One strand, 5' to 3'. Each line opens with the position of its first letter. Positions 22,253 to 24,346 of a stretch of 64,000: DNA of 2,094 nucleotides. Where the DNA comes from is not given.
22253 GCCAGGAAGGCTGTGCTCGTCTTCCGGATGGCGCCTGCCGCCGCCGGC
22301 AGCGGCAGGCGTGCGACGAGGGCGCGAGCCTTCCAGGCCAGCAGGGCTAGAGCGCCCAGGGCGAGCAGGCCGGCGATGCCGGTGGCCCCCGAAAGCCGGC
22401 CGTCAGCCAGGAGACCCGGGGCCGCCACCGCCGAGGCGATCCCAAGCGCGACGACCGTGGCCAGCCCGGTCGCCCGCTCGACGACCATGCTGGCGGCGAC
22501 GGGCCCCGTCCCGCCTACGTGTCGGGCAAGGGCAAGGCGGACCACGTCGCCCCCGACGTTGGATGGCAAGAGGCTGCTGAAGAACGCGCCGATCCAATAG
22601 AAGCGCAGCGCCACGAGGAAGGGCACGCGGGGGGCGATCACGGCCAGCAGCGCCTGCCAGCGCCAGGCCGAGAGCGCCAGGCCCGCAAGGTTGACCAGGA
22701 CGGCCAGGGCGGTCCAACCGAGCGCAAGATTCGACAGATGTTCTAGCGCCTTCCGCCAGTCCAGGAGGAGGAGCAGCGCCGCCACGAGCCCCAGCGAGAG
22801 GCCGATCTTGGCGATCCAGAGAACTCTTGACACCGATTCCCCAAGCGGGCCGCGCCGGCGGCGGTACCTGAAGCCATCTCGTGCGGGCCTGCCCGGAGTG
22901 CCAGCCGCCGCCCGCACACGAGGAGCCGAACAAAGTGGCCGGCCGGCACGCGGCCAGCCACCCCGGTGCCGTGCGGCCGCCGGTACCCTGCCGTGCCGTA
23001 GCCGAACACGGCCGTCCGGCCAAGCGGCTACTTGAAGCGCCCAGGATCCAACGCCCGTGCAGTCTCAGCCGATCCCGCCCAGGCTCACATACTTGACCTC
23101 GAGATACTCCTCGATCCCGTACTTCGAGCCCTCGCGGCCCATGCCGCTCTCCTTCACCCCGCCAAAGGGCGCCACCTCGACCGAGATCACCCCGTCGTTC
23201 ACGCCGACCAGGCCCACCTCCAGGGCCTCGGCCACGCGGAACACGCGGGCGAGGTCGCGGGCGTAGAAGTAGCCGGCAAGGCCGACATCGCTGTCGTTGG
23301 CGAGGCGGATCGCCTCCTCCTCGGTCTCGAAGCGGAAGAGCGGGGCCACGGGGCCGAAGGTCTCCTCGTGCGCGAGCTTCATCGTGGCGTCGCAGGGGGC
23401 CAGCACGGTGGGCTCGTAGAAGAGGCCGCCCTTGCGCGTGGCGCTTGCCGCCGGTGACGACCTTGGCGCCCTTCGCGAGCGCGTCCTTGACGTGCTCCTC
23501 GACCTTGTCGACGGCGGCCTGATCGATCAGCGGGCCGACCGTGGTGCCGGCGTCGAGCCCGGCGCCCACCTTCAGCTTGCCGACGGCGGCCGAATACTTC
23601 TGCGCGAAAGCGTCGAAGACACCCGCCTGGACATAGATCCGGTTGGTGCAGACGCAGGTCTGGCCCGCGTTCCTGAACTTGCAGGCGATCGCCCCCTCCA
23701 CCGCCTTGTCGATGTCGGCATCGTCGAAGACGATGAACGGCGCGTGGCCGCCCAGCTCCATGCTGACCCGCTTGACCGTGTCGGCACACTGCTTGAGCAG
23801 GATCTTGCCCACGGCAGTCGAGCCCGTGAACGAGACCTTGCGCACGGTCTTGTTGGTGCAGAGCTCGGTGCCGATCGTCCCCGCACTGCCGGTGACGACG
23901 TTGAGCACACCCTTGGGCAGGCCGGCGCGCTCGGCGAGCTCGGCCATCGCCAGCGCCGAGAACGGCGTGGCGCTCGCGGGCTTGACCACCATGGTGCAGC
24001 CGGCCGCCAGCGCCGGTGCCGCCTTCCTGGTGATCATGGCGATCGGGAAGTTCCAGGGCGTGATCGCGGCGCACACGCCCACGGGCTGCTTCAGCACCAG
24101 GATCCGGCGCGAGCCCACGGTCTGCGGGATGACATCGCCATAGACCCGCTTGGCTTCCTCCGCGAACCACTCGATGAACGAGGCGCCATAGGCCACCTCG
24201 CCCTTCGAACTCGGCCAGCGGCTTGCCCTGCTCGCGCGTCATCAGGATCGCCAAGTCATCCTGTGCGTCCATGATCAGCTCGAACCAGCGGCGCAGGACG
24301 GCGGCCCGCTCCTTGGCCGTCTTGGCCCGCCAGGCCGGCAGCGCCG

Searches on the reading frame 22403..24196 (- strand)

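Call 7: search_protein_families(library=pfam, proteins=[window:22403-24196:-], max_evalue=0.01)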
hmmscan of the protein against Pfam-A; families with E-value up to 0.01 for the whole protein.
window:22403-24196:- (597 aa): 1 family
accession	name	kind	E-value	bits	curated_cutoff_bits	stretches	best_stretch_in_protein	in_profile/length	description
PF00171.27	Aldedh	-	9.2e-98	328.2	23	1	3-253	92-341/461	Aldehyde dehydrogenase family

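Call 8: search_protein_families(library=ncbifam, proteins=[window:22403-24196:-], max_evalue=0.01)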
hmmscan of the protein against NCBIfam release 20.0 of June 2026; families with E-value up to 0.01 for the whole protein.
window:22403-24196:- (597 aa): 43 families (the best 25 are shown)
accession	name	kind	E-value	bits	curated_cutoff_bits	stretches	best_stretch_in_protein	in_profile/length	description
NF008415.0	PRK11241.1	equivalog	3.9e-132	441.4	828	1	2-257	110-365/482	NADP-dependent succinate-semialdehyde dehydrogenase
TIGR01780.1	SSADH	subfamily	5.3e-132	440.9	646.35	1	2-256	81-336/448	succinate-semialdehyde dehydrogenase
NF010000.0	PRK13473.1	subfamily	1.2e-76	258.3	615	1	8-254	108-354/475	aminobutyraldehyde dehydrogenase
NF007497.0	PRK10090.1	equivalog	8.1e-76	255.7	500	1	2-254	106-359/480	aldehyde dehydrogenase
TIGR01804.1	BADH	equivalog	1.8e-75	254.2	668.6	1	3-253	99-348/467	betaine-aldehyde dehydrogenase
NF040648.1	lactal_redase_Meth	equivalog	2.5e-72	244.4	650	1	10-253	103-346/463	lactaldehyde dehydrogenase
NF006916.0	PRK09407.1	equivalog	2.5e-72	244.1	521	1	31-255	149-371/526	succinic semialdehyde dehydrogenase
NF045735.1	PaDhStyDPseudo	equivalog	1.9e-71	241.2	850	1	32-254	140-362/483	phenylacetaldehyde dehydrogenase StyD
TIGR02299.1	HpaE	equivalog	2.5e-71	240.7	638.35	1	4-255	102-352/488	5-carboxymethyl-2-hydroxymuconate semialdehyde dehydrogenase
NF009725.0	PRK13252.1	equivalog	1e-70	238.6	593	1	3-255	108-358/488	betaine-aldehyde dehydrogenase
NF040792.1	glyc_ald_dh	equivalog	4e-66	223.9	760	1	8-253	106-349/488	D-glyceraldehyde dehydrogenase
NF042993.1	AlphKGSA_gudD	equivalog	1e-65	222.4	770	1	4-255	106-357/481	alpha-ketoglutaric semialdehyde dehydrogenase GucD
TIGR03374.1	ABALDH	equivalog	1.3e-63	215.5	909.3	1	9-253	108-352/472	aminobutyraldehyde dehydrogenase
TIGR03216.1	OH_muco_semi_DH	equivalog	6.1e-63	213.1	693.25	1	9-251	107-353/481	2-hydroxymuconic semialdehyde dehydrogenase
NF052305.1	DioxValDhHalo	equivalog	1.6e-60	205.4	750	1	8-255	111-357/483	2,5-dioxovalerate dehydrogenase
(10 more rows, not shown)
